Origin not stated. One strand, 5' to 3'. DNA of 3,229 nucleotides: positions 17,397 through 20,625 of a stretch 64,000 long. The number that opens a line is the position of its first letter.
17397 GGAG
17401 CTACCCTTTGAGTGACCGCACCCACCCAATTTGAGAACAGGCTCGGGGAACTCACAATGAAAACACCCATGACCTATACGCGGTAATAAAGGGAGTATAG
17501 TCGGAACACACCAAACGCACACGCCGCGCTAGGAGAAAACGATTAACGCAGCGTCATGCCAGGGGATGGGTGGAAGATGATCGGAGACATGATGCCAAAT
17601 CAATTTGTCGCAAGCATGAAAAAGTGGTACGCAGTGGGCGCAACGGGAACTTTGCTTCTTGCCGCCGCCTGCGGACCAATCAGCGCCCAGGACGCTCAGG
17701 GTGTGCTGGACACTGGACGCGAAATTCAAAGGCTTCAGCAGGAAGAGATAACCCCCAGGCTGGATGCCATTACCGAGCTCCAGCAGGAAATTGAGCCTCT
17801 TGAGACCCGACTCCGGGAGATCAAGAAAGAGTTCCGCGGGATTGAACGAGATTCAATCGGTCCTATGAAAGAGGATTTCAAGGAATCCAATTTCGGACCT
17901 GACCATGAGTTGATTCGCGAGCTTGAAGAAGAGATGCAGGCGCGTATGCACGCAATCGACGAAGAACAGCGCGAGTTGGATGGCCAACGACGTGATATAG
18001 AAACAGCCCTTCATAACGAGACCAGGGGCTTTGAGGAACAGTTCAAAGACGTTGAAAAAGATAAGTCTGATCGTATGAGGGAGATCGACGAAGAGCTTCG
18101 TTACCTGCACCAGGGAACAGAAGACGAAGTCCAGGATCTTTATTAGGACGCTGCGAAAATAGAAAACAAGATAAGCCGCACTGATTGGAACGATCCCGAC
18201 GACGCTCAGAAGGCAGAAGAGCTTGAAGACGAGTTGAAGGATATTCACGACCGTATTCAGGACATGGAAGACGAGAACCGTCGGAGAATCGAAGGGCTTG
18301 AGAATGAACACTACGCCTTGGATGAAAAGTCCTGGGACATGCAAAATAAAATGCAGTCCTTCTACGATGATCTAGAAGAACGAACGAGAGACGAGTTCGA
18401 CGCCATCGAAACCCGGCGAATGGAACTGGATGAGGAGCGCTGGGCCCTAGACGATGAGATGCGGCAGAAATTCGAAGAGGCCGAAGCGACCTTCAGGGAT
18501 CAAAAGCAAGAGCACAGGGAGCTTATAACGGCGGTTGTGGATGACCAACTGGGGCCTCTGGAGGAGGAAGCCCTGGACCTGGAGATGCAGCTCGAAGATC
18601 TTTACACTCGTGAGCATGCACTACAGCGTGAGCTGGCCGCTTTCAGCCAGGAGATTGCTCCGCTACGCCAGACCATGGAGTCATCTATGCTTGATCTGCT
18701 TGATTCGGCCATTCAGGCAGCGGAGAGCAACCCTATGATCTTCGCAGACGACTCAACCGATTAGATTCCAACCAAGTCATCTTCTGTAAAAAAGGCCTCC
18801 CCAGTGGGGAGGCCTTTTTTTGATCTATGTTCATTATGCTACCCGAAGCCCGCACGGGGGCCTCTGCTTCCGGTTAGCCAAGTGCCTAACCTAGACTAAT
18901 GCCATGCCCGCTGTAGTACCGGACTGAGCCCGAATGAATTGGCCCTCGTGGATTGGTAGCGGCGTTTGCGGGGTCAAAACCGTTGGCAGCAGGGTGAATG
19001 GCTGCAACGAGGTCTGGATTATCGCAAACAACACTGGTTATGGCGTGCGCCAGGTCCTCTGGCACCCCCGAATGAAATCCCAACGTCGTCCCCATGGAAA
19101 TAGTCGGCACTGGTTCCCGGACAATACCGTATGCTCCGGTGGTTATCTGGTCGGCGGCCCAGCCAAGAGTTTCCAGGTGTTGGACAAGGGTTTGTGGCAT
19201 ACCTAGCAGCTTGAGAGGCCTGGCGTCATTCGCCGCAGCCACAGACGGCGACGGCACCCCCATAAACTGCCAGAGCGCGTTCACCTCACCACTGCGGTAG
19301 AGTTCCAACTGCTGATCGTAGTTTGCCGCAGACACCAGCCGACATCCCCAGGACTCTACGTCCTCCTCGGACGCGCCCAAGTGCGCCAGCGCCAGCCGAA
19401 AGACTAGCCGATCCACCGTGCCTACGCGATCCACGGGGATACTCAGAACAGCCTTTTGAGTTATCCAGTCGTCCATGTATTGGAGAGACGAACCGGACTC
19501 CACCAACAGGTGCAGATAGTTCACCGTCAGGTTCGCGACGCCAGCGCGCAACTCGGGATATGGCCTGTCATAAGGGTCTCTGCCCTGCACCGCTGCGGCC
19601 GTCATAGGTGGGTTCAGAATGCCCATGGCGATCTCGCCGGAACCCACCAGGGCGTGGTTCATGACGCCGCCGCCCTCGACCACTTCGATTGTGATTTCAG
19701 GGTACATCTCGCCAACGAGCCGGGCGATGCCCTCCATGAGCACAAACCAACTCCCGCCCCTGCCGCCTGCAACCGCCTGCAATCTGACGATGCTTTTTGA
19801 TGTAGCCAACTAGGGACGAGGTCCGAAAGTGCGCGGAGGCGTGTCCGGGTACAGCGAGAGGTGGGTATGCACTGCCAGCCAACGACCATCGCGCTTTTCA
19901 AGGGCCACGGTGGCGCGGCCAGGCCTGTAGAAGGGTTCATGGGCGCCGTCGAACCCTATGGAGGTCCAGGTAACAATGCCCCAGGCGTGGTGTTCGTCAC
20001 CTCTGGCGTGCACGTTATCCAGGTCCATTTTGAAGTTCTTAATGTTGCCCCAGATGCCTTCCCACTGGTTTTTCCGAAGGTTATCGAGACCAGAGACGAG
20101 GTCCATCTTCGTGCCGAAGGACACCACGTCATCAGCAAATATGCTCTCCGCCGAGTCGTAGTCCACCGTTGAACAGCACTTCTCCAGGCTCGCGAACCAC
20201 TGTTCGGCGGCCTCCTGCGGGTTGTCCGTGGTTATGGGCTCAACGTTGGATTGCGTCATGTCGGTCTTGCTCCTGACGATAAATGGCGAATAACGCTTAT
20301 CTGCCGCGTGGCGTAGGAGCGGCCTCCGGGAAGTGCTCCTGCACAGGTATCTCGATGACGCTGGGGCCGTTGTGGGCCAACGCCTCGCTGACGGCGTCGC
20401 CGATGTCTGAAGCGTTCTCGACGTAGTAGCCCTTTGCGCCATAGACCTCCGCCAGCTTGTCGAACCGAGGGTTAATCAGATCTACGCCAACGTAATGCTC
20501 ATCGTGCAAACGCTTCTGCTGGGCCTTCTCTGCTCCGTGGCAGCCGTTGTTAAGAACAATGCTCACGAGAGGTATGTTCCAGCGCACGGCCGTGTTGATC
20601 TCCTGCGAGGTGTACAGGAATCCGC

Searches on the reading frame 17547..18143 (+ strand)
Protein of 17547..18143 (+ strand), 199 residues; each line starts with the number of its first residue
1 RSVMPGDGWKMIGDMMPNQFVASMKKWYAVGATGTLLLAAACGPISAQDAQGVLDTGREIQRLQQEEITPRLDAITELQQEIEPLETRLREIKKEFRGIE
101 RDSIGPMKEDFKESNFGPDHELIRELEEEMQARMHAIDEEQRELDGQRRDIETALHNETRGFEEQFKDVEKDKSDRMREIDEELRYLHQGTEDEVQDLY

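Call 51: search_protein_families(library=pfam, proteins=[window:17547-18143:+], max_evalue=0.01)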
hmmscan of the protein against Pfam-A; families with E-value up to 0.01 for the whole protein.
window:17547-18143:+ (199 aa): 2 families
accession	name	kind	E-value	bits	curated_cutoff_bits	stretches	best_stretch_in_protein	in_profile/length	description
PF23338.1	PTHB1_hp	-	0.0012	19.7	27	1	66-156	5-94/104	PTHB1 hairpin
PF04108.17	ATG17_like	-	0.0063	16.5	43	0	123-191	121-189/355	Autophagy protein ATG17-like domain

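Call 57: list_cluster_members(proteins=[window:17556-18143:+, window:18234-18761:+, window:9235-9405:-])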
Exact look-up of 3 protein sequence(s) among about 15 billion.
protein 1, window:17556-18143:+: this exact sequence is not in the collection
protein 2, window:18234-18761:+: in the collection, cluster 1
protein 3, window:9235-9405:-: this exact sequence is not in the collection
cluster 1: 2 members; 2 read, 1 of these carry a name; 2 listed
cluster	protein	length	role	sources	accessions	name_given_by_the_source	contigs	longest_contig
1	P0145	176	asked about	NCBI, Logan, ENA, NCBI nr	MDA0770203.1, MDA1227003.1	MAG: hypothetical protein O2821_08285 [Chloroflexi bacterium] | hypothetical protein [Chloroflexota bacterium]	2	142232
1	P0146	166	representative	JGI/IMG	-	-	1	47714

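Call 60: find_encoding_contigs(protein=P0146, flank=10000, max_places=4)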
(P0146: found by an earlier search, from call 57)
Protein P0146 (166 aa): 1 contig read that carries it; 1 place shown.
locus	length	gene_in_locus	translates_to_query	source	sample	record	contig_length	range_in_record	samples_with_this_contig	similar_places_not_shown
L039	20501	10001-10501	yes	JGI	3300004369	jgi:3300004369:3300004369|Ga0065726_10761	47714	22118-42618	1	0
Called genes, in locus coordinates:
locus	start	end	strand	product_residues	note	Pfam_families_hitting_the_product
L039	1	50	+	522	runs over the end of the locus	PF07969:Amidohydro_3, PF01979:Amidohydro_1 (faint)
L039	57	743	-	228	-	PF13289:SIR2_2 (weak)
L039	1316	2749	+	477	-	PF07005:SBD_N, PF17042:NBD_C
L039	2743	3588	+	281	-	PF01116:F_bP_aldolase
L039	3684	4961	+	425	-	PF00275:EPSP_synthase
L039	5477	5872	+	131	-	PF00072:Response_reg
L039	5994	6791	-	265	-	PF04909:Amidohydro_2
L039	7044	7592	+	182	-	-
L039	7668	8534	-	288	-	PF01522:Polysacc_deac_1 (faint)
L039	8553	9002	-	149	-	PF13924:Lipocalin_5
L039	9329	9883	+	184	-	-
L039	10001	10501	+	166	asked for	-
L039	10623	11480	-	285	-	PF16868:NMT1_3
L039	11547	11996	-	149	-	PF12680:SnoaL_2, PF13474:SnoaL_3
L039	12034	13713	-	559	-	PF02776:TPP_enzyme_N, PF00205:TPP_enzyme_M, PF02775:TPP_enzyme_C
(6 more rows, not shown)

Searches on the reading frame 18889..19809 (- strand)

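Call 51: search_protein_families(library=pfam, proteins=[window:18889-19809:-], max_evalue=0.01)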
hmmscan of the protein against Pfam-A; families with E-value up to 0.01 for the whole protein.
window:18889-19809:- (307 aa): 1 family
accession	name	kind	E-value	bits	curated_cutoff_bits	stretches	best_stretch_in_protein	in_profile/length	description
PF16868.10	NMT1_3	-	2.4e-33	116.4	27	1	14-302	3-288/289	NMT1-like family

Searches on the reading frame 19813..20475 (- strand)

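Call 51: search_protein_families(library=pfam, proteins=[window:19813-20475:-], max_evalue=0.01)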
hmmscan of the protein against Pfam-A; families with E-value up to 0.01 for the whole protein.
window:19813-20475:- (221 aa): 5 families
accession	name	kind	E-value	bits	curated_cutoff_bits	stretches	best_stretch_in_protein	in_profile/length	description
PF13474.12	SnoaL_3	-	5.3e-11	43.3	22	1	99-209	10-118/121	SnoaL-like domain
PF12680.13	SnoaL_2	-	1.5e-07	32.4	27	1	101-200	8-100/102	SnoaL-like domain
PF14534.12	DUF4440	-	0.00021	22.1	25.2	1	96-200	7-106/107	Domain of unknown function (DUF4440)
PF08332.16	CaMKII_AD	-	0.00024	21.7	22.1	1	97-208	12-126/128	Calcium/calmodulin dependent protein kinase II association domain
PF13577.12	SnoaL_4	-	0.0016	18.9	24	1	100-203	19-124/126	SnoaL-like domain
